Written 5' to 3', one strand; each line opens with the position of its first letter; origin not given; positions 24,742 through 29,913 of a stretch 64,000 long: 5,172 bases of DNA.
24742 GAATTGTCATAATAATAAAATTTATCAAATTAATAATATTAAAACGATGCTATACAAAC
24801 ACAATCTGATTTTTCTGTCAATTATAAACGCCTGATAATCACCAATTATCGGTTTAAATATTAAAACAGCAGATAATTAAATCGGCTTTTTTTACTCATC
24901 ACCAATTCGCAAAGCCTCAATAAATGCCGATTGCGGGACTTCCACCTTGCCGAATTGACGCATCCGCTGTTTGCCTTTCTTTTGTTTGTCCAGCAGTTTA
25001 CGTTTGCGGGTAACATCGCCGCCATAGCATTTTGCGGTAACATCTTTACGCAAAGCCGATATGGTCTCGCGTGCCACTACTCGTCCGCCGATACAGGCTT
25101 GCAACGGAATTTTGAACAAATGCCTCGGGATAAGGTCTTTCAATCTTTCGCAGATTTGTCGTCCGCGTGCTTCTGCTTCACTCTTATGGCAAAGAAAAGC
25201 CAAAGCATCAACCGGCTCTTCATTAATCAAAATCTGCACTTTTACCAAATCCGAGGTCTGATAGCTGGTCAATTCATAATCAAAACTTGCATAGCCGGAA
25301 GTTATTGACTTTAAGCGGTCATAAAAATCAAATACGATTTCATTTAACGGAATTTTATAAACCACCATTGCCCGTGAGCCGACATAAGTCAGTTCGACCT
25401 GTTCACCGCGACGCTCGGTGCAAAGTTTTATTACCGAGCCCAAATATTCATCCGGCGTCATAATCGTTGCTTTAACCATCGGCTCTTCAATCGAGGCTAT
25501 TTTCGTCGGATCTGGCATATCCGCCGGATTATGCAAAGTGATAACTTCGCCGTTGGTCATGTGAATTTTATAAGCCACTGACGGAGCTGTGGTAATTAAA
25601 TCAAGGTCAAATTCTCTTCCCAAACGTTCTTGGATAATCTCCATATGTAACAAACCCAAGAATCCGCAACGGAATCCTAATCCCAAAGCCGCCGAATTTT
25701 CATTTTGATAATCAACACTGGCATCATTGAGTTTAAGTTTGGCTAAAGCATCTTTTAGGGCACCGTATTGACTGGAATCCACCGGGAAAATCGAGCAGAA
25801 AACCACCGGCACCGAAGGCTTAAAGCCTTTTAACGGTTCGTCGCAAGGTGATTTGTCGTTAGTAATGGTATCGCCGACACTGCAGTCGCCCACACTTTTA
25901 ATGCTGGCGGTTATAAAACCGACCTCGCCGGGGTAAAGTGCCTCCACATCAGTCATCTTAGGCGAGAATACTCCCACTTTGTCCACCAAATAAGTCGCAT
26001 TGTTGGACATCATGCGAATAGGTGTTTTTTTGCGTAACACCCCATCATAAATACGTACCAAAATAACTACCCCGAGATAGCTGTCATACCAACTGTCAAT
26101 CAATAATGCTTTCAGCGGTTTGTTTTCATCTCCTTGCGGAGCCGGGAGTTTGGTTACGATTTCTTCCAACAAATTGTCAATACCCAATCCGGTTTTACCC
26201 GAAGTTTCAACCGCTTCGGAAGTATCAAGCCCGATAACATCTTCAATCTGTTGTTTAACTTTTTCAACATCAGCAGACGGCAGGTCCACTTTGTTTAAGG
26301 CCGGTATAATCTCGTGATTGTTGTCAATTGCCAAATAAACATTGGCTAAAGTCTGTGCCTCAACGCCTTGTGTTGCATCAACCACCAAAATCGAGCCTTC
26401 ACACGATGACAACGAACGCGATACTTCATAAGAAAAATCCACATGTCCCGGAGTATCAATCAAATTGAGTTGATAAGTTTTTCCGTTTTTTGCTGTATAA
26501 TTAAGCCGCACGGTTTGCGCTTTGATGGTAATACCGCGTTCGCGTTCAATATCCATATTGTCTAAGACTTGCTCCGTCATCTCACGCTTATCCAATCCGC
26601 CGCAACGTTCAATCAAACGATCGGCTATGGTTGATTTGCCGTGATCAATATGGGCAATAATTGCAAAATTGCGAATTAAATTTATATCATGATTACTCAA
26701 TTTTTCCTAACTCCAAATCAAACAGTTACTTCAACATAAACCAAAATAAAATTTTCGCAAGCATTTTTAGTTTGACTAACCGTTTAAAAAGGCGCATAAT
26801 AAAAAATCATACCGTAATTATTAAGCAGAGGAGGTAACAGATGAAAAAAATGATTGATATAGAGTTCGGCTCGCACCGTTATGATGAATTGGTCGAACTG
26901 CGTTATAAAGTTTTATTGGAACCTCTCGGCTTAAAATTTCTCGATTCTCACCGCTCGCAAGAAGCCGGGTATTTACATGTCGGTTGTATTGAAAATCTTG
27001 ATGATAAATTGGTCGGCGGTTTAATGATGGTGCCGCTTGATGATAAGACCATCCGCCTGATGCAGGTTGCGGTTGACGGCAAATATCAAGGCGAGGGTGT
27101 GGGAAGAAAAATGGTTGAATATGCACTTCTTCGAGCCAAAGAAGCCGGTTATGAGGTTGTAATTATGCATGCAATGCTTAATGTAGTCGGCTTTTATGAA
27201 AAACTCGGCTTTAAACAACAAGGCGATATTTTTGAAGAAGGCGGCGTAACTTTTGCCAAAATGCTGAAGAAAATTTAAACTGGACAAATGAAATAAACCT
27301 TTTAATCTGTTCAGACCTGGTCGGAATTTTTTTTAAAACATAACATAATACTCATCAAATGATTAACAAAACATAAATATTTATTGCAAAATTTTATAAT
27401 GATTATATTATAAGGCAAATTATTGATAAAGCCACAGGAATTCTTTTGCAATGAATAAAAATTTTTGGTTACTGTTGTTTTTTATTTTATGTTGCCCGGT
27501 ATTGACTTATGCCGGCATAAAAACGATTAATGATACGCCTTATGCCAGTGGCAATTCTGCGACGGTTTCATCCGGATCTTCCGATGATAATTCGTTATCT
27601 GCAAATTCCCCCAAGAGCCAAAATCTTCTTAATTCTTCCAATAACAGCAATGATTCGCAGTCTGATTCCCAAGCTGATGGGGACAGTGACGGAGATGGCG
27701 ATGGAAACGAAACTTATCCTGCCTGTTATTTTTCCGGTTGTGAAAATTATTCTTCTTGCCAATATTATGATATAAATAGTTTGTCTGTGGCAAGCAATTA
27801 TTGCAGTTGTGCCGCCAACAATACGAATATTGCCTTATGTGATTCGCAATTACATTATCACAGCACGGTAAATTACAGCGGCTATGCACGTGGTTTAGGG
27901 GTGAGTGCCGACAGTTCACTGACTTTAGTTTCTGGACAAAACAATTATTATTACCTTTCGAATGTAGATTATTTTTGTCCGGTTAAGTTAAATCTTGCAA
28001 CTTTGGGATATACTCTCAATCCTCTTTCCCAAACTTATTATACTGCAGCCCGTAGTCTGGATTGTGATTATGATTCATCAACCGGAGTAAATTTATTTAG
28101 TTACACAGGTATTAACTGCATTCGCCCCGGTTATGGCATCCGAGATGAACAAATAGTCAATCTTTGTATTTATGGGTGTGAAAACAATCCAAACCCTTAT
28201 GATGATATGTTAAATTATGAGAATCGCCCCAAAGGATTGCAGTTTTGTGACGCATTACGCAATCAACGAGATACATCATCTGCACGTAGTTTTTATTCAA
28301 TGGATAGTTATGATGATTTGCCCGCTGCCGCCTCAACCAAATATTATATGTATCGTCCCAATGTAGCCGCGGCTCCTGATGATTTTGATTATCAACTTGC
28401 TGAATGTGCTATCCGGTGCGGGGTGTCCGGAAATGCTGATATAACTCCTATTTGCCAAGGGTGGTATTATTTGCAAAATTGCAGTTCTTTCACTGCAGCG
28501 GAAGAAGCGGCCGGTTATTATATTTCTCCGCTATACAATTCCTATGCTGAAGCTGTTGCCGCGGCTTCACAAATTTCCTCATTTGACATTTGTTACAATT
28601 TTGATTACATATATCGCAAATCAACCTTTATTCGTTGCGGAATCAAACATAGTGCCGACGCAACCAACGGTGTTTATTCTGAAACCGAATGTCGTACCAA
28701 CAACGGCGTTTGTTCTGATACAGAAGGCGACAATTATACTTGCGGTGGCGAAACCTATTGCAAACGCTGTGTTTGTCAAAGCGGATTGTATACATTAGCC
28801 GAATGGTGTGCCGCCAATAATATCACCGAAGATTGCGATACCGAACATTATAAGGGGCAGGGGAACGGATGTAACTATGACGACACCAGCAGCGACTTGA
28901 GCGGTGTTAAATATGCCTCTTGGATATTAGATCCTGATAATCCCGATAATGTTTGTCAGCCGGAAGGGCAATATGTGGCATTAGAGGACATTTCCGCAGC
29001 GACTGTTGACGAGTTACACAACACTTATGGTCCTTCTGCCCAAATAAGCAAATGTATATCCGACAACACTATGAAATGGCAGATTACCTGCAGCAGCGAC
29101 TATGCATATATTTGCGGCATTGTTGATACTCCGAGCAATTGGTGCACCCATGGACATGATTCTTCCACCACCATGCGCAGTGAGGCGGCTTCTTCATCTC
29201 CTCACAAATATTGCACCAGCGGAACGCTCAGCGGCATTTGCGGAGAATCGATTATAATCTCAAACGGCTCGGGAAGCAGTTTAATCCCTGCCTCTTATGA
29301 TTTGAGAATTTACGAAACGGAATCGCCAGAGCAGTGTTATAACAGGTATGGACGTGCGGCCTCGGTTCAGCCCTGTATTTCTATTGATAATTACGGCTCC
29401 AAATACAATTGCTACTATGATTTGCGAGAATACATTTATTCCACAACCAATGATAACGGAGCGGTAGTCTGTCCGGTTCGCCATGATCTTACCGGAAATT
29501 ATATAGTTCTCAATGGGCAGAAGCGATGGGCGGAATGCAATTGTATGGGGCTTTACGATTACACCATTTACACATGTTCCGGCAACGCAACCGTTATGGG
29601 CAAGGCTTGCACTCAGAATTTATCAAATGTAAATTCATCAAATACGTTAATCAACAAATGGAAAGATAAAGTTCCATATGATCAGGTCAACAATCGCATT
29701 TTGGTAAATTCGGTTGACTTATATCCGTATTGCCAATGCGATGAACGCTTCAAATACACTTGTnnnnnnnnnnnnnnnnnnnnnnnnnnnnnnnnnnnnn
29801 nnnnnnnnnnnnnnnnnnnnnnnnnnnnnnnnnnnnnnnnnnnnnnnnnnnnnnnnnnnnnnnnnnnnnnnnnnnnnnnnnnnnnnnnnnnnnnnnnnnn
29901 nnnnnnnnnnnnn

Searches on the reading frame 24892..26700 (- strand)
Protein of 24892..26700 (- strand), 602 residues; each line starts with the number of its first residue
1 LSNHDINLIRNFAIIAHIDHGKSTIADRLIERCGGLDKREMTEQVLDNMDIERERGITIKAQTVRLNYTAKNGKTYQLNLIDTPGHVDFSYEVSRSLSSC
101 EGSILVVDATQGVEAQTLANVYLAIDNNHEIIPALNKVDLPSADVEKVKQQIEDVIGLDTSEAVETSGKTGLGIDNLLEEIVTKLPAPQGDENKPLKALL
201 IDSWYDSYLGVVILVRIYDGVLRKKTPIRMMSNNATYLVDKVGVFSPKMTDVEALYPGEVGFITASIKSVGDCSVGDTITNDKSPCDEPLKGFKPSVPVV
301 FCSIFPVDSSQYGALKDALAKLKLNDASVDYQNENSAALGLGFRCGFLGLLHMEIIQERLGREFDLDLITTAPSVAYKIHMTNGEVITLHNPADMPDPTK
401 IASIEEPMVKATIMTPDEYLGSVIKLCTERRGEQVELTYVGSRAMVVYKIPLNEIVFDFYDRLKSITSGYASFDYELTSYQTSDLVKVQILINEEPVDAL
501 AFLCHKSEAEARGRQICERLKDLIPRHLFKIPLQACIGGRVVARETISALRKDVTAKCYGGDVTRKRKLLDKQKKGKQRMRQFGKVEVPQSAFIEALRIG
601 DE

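Call 11: search_protein_families(library=ncbifam, proteins=[window:24892-26700:-], max_evalue=0.001)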
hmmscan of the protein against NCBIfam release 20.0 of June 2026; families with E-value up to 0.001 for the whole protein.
window:24892-26700:- (602 aa): 38 families (the best 25 are shown)
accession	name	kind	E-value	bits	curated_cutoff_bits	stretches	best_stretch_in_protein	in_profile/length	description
TIGR01393.1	lepA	equivalog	3.9e-292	970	533.9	1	9-599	3-594/595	translation elongation factor 4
TIGR01394.1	TypA_BipA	equivalog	4.7e-59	200.1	757.3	1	9-481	1-469/594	translational GTPase TypA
TIGR00484.1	EF-G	equivalog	1.3e-54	185.5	659.4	3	4-159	5-158/691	elongation factor G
NF009381.0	PRK12740.1-5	subfamily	7e-50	170.1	583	3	1-157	1-155/692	elongation factor G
TIGR00490.1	aEF-2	equivalog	2.2e-48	164.9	738.45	3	6-151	16-161/720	elongation factor EF-2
NF012153.1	tet_protect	equivalog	7.8e-48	163.1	775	2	11-156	2-145/614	tetracycline resistance ribosomal protection protein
NF007583.0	PRK10218.1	equivalog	6e-38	130.2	1260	1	6-378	2-390/607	ribosome-dependent GTPase TypA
NF009891.0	PRK13351.1-1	equivalog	6.2e-37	127.5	597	3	1-157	1-155/681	elongation factor G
NF033148.1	tet_protect_M_W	exception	1.3e-34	119.6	1100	2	9-157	3-149/639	TetM/TetW/TetO/TetS family tetracycline resistance ribosomal protection protein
NF001964.0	PRK00741.1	equivalog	5e-34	117.6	473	2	4-161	7-166/529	peptide chain release factor 3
NF000120.3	47473_otr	exception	4.2e-30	104.9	900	2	11-152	4-143/608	tetracycline resistance ribosomal protection protein Otr(A)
NF012155.1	tet_protect_M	exception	1.5e-28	99.4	1420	2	9-155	3-147/639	tetracycline resistance ribosomal protection protein Tet(M)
TIGR00503.1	prfC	equivalog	2.5e-27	95.5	466.95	1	5-162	7-166/527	peptide chain release factor 3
NF009377.1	PRK12740.1-1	equivalog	4e-27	94.9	890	3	7-160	11-162/700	elongation factor G-like protein EF-G2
NF009379.0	PRK12740.1-3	equivalog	5.1e-24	84.8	513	2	7-154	6-151/674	elongation factor G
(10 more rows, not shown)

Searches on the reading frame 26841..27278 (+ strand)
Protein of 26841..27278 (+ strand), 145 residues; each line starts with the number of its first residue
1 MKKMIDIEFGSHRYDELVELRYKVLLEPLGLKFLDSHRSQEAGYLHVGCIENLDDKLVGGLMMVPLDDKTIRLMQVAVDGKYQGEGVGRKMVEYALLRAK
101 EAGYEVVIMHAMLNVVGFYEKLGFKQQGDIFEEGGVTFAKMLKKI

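Call 58: search_protein_families(library=pfam, proteins=[window:26841-27278:+], max_evalue=0.01)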
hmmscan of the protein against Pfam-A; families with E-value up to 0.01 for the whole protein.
window:26841-27278:+ (145 aa): 6 families
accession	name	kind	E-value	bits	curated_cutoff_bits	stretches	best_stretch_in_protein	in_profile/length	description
PF13673.13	Acetyltransf_10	-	7.3e-15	55.5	23.6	1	42-144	29-127/128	Acetyltransferase (GNAT) domain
PF00583.31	Acetyltransf_1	-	1.9e-13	51.2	20.7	1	36-124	23-116/116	Acetyltransferase (GNAT) family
PF13508.13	Acetyltransf_7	-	3.4e-13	50.2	27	1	54-126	11-84/84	Acetyltransferase (GNAT) domain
PF13527.13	Acetyltransf_9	-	3e-06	27.7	25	1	72-125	74-125/127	Acetyltransferase (GNAT) domain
PF14542.12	Acetyltransf_CG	-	1.6e-05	25.3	30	1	66-108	20-62/80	GCN5-related N-acetyl-transferase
PF13480.13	Acetyltransf_6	-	0.0084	16.7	22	0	25-106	50-131/143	Acetyltransferase (GNAT) domain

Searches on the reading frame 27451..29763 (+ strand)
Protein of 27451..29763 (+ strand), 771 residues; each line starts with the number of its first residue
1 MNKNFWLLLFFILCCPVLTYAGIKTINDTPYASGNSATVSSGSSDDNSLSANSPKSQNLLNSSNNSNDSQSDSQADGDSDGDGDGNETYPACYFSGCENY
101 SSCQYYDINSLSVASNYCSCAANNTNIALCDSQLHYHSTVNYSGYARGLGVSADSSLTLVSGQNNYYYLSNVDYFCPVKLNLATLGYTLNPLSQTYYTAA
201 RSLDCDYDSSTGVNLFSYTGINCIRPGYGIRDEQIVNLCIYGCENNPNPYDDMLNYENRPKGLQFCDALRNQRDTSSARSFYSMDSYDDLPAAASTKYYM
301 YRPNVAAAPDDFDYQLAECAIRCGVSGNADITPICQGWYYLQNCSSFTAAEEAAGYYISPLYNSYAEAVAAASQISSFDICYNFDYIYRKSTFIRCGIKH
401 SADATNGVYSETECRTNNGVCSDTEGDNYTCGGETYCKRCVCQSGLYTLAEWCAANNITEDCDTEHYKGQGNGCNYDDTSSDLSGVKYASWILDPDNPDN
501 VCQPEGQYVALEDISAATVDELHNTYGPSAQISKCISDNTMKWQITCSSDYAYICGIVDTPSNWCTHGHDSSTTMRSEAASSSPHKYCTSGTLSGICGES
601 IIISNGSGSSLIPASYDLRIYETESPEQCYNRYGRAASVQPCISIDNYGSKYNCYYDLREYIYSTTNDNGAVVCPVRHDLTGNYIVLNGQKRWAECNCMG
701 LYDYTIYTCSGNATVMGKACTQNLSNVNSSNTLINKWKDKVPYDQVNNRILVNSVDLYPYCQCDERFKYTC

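Call 32: search_protein_families(library=pfam, proteins=[window:27451-29763:+], max_evalue=5)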
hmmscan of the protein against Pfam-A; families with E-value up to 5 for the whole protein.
window:27451-29763:+ (771 aa): 0 families
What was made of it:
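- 27517..30114 (+): Non-repeated, conserved, Cys-rich N-terminal region (aa 23-888). No Pfam match (call 32).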
